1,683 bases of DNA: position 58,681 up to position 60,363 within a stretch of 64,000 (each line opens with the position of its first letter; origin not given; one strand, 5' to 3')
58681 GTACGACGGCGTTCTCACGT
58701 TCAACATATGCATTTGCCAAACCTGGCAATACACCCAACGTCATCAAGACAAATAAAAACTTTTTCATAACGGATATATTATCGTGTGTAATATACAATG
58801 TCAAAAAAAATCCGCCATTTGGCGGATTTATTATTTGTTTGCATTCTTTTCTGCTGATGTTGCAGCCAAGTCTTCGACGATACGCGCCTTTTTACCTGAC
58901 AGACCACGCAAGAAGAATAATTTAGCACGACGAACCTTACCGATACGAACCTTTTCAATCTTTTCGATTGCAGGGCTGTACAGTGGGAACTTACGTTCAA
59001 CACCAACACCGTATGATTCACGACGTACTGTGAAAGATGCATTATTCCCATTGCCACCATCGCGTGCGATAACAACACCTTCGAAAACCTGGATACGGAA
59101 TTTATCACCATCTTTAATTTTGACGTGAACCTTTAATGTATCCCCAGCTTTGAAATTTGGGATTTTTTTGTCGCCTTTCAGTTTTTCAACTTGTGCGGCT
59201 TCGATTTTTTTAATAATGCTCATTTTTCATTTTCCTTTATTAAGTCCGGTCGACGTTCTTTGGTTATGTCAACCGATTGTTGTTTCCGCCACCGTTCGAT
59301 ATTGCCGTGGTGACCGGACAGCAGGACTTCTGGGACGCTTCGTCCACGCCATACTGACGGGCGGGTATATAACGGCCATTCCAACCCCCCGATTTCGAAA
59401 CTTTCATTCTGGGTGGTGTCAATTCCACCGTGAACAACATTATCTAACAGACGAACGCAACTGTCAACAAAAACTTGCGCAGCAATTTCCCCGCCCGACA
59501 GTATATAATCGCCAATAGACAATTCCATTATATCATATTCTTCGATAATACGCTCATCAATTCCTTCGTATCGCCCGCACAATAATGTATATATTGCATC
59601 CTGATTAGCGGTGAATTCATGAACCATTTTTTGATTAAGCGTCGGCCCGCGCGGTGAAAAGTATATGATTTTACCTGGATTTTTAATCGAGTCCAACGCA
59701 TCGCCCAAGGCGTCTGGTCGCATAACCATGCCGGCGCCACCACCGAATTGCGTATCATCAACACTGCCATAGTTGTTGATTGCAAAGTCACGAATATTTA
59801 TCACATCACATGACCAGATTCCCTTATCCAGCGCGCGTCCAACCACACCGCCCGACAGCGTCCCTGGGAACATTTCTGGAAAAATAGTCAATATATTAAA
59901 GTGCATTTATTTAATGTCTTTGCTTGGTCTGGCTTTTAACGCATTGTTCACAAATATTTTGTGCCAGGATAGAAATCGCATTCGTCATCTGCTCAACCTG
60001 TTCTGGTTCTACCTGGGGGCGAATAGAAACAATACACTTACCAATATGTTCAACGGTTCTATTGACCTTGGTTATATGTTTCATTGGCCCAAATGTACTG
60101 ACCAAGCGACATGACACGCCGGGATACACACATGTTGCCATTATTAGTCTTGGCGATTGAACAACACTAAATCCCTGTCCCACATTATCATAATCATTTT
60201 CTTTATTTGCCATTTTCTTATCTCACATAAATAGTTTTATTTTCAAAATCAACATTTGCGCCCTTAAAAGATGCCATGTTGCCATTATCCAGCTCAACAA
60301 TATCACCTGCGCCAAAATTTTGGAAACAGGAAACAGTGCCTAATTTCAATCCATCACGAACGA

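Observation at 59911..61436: Three tandem small cysteine-rich paralogs plus an extra ORF inserted into the rpsP-rimM-trmD-rplS ribosomal operon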

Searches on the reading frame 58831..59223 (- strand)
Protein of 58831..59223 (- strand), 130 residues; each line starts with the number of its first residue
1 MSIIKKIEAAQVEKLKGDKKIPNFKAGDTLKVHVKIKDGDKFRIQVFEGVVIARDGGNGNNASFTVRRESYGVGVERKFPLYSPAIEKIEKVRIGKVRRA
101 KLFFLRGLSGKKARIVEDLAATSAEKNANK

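Call 3: search_protein_families(library=pfam, proteins=[window:58831-59223:-], max_evalue=1)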
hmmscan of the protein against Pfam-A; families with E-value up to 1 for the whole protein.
window:58831-59223:- (130 aa): 1 family
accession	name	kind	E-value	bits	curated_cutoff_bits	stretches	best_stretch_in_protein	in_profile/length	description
PF01245.26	Ribosomal_L19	-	6.7e-43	145.6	22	1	3-117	2-110/111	Ribosomal protein L19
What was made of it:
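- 58831..59223 (-): rplS (ribosomal protein bL19, 130 aa); its start overlaps the trmD stop. Pfam Ribosomal_L19, E=6.7e-43 (call 3).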

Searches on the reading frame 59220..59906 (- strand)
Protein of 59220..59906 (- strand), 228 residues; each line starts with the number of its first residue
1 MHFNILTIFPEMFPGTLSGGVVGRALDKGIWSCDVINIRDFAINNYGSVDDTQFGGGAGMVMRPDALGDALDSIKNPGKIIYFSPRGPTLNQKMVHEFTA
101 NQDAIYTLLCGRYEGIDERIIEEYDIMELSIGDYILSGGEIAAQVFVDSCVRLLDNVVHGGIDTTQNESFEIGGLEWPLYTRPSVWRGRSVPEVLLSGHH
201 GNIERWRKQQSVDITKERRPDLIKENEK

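Call 3: search_protein_families(library=pfam, proteins=[window:59220-59906:-], max_evalue=1)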
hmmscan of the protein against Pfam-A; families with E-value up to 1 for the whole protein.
window:59220-59906:- (228 aa): 1 family
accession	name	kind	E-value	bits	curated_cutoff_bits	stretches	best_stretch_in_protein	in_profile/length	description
PF01746.26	tRNA_m1G_MT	-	6.1e-45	153.8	27.3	1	23-220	2-195/195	tRNA (Guanine-1)-methyltransferase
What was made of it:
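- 59220..59906 (-): trmD (228 aa). Pfam tRNA_m1G_MT, E=6.1e-45 (call 3).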

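Call 12: find_related_loci(query=window:59220-59906:-, collection=genome_contigs, flank=5000)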
Query window:59220-59906:- (228 aa) in genome_contigs; peptide patterns used: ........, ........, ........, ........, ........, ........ (x = any residue, [..] = any of these).
347 stretches matched a pattern; 315 encode a relative of the query (tblastn E <= 1e-3); the best 80 are kept; 80 distinct loci.
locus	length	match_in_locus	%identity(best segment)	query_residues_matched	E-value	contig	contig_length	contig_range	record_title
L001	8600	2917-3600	95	1-228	4e-148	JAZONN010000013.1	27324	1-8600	MAG: Candidatus Enterousia sp. isolate T1900045638_YK20190332.MAGScoT_cleanbin_000024 SGB_8112_k141_2482456, whole genom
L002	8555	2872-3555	95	1-228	1e-146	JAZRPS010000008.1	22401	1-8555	MAG: Candidatus Enterousia sp. isolate T1900045373_YK20190063.MAGScoT_cleanbin_000025 SGB_6863_k141_1519241, whole genom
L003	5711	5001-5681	95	1-227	1e-146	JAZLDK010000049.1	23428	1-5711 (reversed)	MAG: Candidatus Enterousia sp. isolate T1900045036_TC20190029.MAGScoT_cleanbin_000012 SGB_4464_k141_499509, whole genome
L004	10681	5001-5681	95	1-227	2e-145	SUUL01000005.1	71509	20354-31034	MAG: Alphaproteobacteria bacterium isolate SIG45 NODE_2240_length_71509_cov_2.344120, whole genome shotgun sequence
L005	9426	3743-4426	93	1-228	4e-145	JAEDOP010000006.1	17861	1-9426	MAG: Alphaproteobacteria bacterium isolate MAG321 NODE_2331_length_17861_cov_4.160845, whole genome shotgun sequence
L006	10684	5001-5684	94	1-228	2e-144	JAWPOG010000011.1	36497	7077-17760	MAG: Alphaproteobacteria bacterium isolate KV104-158 k141_1287860, whole genome shotgun sequence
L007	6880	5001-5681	92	1-227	6e-144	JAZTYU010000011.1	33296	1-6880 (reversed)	MAG: Candidatus Enterousia sp. isolate T1900045325_YK20190014.MAGScoT_cleanbin_000039 SGB_6437_k141_863843, whole genome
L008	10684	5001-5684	92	1-228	2e-144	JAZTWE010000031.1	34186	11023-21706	MAG: Candidatus Enterousia sp. isolate T1900045334_YK20190023.MAGScoT_cleanbin_000100 SGB_6575_k141_3885124, whole genom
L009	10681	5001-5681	93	1-227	2e-143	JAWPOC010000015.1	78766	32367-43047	MAG: Alphaproteobacteria bacterium isolate KA0024-133 k141_2393836, whole genome shotgun sequence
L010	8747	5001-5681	92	1-227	3e-143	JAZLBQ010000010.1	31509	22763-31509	MAG: Candidatus Enterousia sp. isolate T1900045063_TC20190056.MAGScoT_cleanbin_000013 SGB_4572_k141_2082621, whole genom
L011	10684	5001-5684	93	1-228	2e-143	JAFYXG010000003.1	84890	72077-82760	MAG: Alphaproteobacteria bacterium isolate RGIG7505 Water_buffalos_Colon.Co__c256520, whole genome shotgun sequence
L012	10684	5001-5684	93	1-228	2e-143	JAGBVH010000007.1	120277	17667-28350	MAG: Alphaproteobacteria bacterium isolate RGIG9479 Yak_Cecum-4__c134384, whole genome shotgun sequence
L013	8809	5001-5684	93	1-228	4e-143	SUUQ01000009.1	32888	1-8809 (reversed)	MAG: Alphaproteobacteria bacterium isolate SIG50 NODE_28115_length_32888_cov_6.861909, whole genome shotgun sequence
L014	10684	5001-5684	91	1-228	4e-143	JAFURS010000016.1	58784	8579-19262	MAG: Alphaproteobacteria bacterium isolate RGIG4765 Roe_deer_Rectum.Co__c567634, whole genome shotgun sequence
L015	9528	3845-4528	92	1-228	2e-143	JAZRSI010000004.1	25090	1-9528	MAG: Candidatus Enterousia sp. isolate T1900045347_YK20190037.MAGScoT_cleanbin_000032 SGB_6723_k141_1438460, whole genom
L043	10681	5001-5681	91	1-227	2e-140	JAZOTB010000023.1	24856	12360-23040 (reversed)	MAG: Candidatus Enterousia sp. isolate T1900045541_YK20190235.MAGScoT_cleanbin_000047 SGB_7810_k141_1236750, whole genom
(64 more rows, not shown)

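Call 59: search_protein_families(library=pfam, proteins=[L043:3770-4996:+], max_evalue=0.1)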
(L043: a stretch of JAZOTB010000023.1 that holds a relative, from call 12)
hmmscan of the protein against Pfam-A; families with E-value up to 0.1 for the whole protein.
L043:3770-4996:+ (409 aa): 0 families

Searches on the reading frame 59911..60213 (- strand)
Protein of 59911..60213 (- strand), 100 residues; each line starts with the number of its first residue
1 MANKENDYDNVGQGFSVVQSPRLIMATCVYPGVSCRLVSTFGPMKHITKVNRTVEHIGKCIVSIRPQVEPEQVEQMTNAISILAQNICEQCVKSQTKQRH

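Call 3: search_protein_families(library=pfam, proteins=[window:59911-60213:-], max_evalue=1)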
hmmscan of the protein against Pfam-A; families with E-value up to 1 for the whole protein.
window:59911-60213:- (100 aa): 0 families

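Call 4: search_protein_families(library=ncbifam, proteins=[window:59911-60213:-], max_evalue=1)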
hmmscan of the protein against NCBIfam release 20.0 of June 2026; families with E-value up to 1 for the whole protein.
window:59911-60213:- (100 aa): 0 families

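Call 5: search_protein_families(library=phrogs, proteins=[window:59911-60213:-], max_evalue=1)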
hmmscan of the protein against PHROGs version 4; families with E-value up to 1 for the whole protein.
window:59911-60213:- (100 aa): 0 families

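Call 23: find_homologous_proteins(query=A2, max_evalue=0.001)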
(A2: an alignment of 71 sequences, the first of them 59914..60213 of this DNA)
Query A2 (71 sequences) (100 aa, profile of the alignment): 15 proteins with E <= 0.001 among 107 candidates.
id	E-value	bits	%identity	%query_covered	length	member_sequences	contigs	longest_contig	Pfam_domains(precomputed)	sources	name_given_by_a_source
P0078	8.5e-12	63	78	100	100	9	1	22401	-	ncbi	-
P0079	1.2e-11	63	-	-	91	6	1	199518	-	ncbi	-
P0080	1.0e-10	60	25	47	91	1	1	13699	-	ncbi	-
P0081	2.3e-10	58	80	100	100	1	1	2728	-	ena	-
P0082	3.4e-10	58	75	100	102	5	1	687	-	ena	-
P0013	4.0e-10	58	85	100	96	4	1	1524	-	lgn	-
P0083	1.0e-9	56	82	100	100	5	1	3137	-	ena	-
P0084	2.2e-8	52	-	-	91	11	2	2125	-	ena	-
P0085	9.2e-7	47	-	-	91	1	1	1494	-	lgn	-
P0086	3.6e-6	45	-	-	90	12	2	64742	-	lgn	-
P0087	4.8e-6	45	-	-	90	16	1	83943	-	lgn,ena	-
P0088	5.1e-6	44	57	7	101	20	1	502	-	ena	-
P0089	7.3e-6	44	-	-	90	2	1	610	-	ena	-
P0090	6.0e-5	41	-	-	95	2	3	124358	-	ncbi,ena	-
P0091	3.3e-4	39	-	-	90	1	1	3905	-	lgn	-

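Call 32: predict_structure(alignment_id=A4)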
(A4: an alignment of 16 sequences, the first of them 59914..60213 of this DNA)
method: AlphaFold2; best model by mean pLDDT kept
length: 100 residues; sequences in the alignment: 16
mean_pLDDT: 79.5   pTM: 0.72
mean pLDDT of the five models: 79.5, 61.3, 57.2, 57.0, 55.4
residues with pLDDT >= 90: 37; 70-90: 39; 50-70: 12; < 50: 12
segments of 3 or more residues with pLDDT < 50: 1-11
pLDDT, mean of each block of 10 residues (from residue 1): 40 78 89 81 88 76 92 92 91 69
secondary structure, 60 per line:
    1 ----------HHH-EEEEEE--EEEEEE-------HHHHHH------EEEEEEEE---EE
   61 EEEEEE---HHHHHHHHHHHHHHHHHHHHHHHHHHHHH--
elements in order: E15-20 E23-28 H36-41 E48-55 E59-66 H70-98
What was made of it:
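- D has a confident folded model (pTM 0.72, call 32).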

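Call 38: fold_search(model_id=the predicted structure, library=pdb)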
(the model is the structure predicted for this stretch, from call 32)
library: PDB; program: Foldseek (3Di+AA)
matches with E <= 10: 1375; with E <= 0.001: 0
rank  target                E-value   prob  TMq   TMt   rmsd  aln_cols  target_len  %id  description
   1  5x51_K                3.8e-03  1.00  0.44  0.39   8.3        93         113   13  RNA Polymerase II from Komagataella Pastoris (Type-3 crystal) (released 2017-05-17)
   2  5x4z_K                3.8e-03  1.00  0.44  0.39   8.3        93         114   13  RNA Polymerase II from Komagataella Pastoris (Type-1 crystal) (released 2017-05-17)
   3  5x50_K                4.9e-03  0.99  0.43  0.39   8.8        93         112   13  RNA Polymerase II from Komagataella Pastoris (Type-2 crystal) (released 2017-05-17)
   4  8qep_K                1.9e-02  0.94  0.46  0.41  11.6       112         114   15  RNA polymerase II bound to Alu RNA right arm (released 2025-01-22)
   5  7eu1_K                2.1e-02  0.95  0.43  0.44   9.3        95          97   16  The cryo-EM structure of A. thaliana Pol IV-RDR2 holoenzyme (released 2021-12-29)
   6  6drd_K                2.5e-02  0.95  0.43  0.39   9.0        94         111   12  RNA Pol II(G) (released 2018-10-17)
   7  8qsz_K                3.0e-02  0.92  0.46  0.40  10.3       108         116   13  Structure of s. pombe RNA polymerase II in complex with DSIF and Rat1/Rai1 (released 2024-10-23)
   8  8hyj_K                3.2e-02  0.95  0.44  0.44   8.7        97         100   11  A cryo-EM structure of KTF1-bound polymerase V transcription elongation complex (released 2023-06-21)
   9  8q3b_C                3.5e-02  0.66  0.37  0.14  10.1       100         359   13  The closed state of the ASFV apo-RNA polymerase (released 2024-02-14)
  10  8him_K                4.5e-02  0.90  0.42  0.39   8.9        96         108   11  A cryo-EM structure of B. oleracea RNA polymerase V elongation complex at 2.73 Angstrom (released 2023-03-22)
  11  4qjv_D                4.5e-02  0.89  0.41  0.46   6.8        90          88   16  The X-ray crystal structure of Rpo3/Rpo11 heterodimer of euryarchaeal RNA polymerase from Thermococcus kodakarensis (released 2014-10-08)
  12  1k3s_B                5.1e-02  0.41  0.32  0.31   7.7        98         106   16  Type III Secretion Chaperone SigE (released 2001-11-28)
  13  8q8o_B                6.2e-02  0.33  0.29  0.24   7.0        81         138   12  PA14_16140 protein: the regulator of an operon involved in the biofilm formation in PA14 P. aeruginosa (released 2024-02-28)
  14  7a6h_K                6.6e-02  0.90  0.45  0.42   8.6        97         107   10  Cryo-EM structure of human apo RNA Polymerase III (released 2021-02-03)
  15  5iy6_K                6.6e-02  0.87  0.43  0.37   9.1        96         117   11  Human holo-PIC in the closed state (released 2016-05-18)
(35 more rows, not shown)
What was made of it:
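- Closest known: Rpb11 / RpoL-like alpha+beta two-layer folds. Same: The best hit is 5x51_K, E=3.8e-3, TM 0.44 (call 38).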

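Call 45: search_solved_structures(query=A2, max_evalue=1)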
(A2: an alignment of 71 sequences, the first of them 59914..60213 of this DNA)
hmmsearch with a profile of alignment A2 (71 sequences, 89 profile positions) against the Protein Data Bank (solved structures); distinct sequences matched with E-value up to 1: 6.
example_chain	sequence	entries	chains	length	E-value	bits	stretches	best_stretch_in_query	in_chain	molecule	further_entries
9evs_1m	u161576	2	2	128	0.13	15.9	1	17-71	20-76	mL53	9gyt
6xyw_AJ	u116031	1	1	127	0.17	15.5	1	17-71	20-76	39S ribosomal protein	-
3iyg_G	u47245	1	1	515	0.78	13.4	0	41-79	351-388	T-complex protein 1 subunit gamma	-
4b2t_G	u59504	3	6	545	0.86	13.2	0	41-79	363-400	T-COMPLEX PROTEIN 1 SUBUNIT GAMMA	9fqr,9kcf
6nr8_C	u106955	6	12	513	0.96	13.1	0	41-79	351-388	T-complex protein 1 subunit gamma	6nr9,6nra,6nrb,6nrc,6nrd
9umt_C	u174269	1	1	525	0.99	13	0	41-79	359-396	T-complex protein 1 subunit gamma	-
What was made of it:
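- Closest known: Rpb11 / RpoL-like alpha+beta two-layer folds. Different: Those proteins have no four-cysteine site, and there is no sequence relationship (call 45).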

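Call 51: fold_search(model_id=the predicted structure, library=viral)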
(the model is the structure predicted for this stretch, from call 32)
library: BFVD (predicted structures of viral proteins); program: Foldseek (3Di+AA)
matches with E <= 10: 1484; with E <= 0.001: 0
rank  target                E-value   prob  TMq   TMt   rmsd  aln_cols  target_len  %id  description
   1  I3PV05                4.9e-03  0.96  0.35  0.29   5.9        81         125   16  Uncharacterized protein [Clostridium phage phiCP7R]
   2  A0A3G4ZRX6            1.5e-02  0.82  0.34  0.23   6.4        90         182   13  Uncharacterized protein [Edafosvirus sp.]
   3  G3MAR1                1.5e-02  0.57  0.28  0.22   7.1        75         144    9  Gp520 [Bacillus phage G]
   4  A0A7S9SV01            1.6e-02  0.89  0.35  0.19   6.2        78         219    6  (no name in the UniProt tables at hand)
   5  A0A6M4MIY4            2.3e-02  0.89  0.36  0.31   6.2        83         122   16  LH1 [Bearded dragon adenovirus 1]
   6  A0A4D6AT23            2.5e-02  0.94  0.40  0.50   6.2        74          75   11  (no name in the UniProt tables at hand)
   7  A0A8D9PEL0            2.5e-02  0.60  0.32  0.32  14.5        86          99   10  Uncharacterized protein [Bacteriophage sp.]
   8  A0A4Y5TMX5            2.7e-02  0.99  0.42  0.55   5.4        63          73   13  (no name in the UniProt tables at hand)
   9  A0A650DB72            2.7e-02  0.72  0.34  0.07   6.7        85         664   19  (no name in the UniProt tables at hand)
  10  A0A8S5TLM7            2.8e-02  0.80  0.37  0.33   6.6        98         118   12  Cysteine protease [Podoviridae sp. ctS6V7]
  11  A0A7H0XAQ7            2.8e-02  0.69  0.33  0.28   6.1        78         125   17  (no name in the UniProt tables at hand)
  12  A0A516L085            3.2e-02  0.63  0.32  0.41   7.0        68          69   15  (no name in the UniProt tables at hand)
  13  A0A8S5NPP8            3.5e-02  0.96  0.47  0.43   5.1        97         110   13  Cysteine protease [Myoviridae sp. ctagO6]
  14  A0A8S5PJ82            3.9e-02  0.98  0.39  0.54   3.3        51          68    8  Uncharacterized protein [Myoviridae sp. ctsK93]
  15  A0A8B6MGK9            3.9e-02  0.92  0.48  0.34   5.4        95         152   12  (no name in the UniProt tables at hand)
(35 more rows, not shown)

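Call 56: search_protein_families(library=pfam, alignment_id=A2, max_evalue=0.1)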
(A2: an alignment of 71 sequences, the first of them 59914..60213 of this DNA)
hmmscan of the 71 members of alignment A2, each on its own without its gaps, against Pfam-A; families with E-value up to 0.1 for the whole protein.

A. member 1, window:59914-60213:- (100 aa): 0 families

B. families by the number of members that match (of 71 scanned): 14 families
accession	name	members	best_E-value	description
PF13183.11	Fer4_8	5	0.018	4Fe-4S dicluster domain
PF23600.1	DUF7139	1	0.0015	Domain of unknown function (DUF7139)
PF09310.15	PD-C2-AF1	1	0.01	POU domain, class 2, associating factor 1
PF11673.13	DUF3269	1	0.019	Protein of unknown function (DUF3269)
PF16093.10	PAC4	1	0.027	Proteasome assembly chaperone 4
PF07764.18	Omega_Repress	1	0.031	Omega Transcriptional Repressor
PF21362.3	Sina_RING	1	0.046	E3 ubiquitin-protein ligase sina/sinah, RING finger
PF23733.2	GRXCR1-2_C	1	0.051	GRXCR1/2, C-terminal domain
PF18590.6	IMP2_N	1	0.064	Immune Mapped Protein 2 (IMP2) N-terminal domain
PF02467.21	Whib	1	0.072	Transcription factor WhiB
PF18892.5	DUF5651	1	0.08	Family of unknown function (DUF5651)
PF12838.12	Fer4_7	1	0.082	4Fe-4S dicluster domain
PF22195.2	TSP1_CFP_C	1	0.087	CFP-like, C-terminal thrombospondin type 1 domain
PF24433.1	DUF7556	1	0.087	Family of unknown function (DUF7556)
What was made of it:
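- On WhiB-like / ferredoxin-type Fe-S proteins: Only sub-threshold hits: Fer4_8 in 5 of 71 members (best E=0.018) and Whib in 1 of 71 (E=0.072) (call 56).
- Cys-Pro motifs are present, and 5 members give weak Fer4_8 hits (best E=0.018, below threshold, call 56).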

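Call 60: search_protein_families(library=padloc, proteins=[window:59914-60213:-], max_evalue=1)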
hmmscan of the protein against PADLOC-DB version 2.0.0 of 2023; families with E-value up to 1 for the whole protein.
window:59914-60213:- (100 aa): 0 families

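Call 76: find_encoding_contigs(protein=P0087, flank=3500, max_places=2)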
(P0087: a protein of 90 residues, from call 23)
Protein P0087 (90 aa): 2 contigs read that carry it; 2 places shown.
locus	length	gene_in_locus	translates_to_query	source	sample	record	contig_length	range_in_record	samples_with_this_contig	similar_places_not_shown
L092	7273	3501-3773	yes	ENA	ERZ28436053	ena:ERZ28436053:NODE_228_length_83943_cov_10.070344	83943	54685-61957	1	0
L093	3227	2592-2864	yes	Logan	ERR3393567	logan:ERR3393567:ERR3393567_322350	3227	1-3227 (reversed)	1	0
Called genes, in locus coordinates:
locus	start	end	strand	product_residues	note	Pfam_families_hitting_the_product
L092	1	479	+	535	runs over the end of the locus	PF02878:PGM_PMM_I, PF02879:PGM_PMM_II, PF02880:PGM_PMM_III, PF24947:PGM1_C_vert_fung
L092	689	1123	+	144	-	PF00886:Ribosomal_S16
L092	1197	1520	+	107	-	-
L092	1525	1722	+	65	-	-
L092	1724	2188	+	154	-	PF01782:RimM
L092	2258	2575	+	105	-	-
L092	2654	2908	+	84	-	-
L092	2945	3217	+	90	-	-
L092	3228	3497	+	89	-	-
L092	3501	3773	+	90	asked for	-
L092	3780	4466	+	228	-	PF01746:tRNA_m1G_MT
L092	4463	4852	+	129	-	PF01245:Ribosomal_L19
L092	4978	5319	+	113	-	PF09923:DUF2155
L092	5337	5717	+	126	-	-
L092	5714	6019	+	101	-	-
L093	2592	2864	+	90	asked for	-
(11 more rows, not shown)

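Call 77: find_encoding_contigs(protein=P0080, flank=3500, max_places=2)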
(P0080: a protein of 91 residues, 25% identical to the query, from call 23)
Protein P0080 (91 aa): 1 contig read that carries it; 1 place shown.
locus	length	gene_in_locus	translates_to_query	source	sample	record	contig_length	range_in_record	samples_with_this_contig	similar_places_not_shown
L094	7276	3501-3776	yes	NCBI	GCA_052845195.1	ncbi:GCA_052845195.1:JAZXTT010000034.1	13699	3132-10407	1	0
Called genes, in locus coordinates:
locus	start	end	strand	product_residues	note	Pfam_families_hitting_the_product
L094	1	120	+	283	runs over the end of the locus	PF04055:Radical_SAM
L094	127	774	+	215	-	-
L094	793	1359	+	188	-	-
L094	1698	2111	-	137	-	-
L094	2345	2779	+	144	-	PF00886:Ribosomal_S16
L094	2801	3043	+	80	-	-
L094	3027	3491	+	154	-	PF01782:RimM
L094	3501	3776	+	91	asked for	-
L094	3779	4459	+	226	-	PF01746:tRNA_m1G_MT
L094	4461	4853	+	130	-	PF01245:Ribosomal_L19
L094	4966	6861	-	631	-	PF00012:HSP70, PF06723:MreB_Mbl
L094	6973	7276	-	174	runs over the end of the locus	PF00149:Metallophos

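Call 83: search_dna_similar(query=window:59914-60213:-, collection=phages, mode=protein, max_evalue=0.01, max_rows=5)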
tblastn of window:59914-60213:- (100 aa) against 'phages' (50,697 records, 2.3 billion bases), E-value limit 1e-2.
No match.
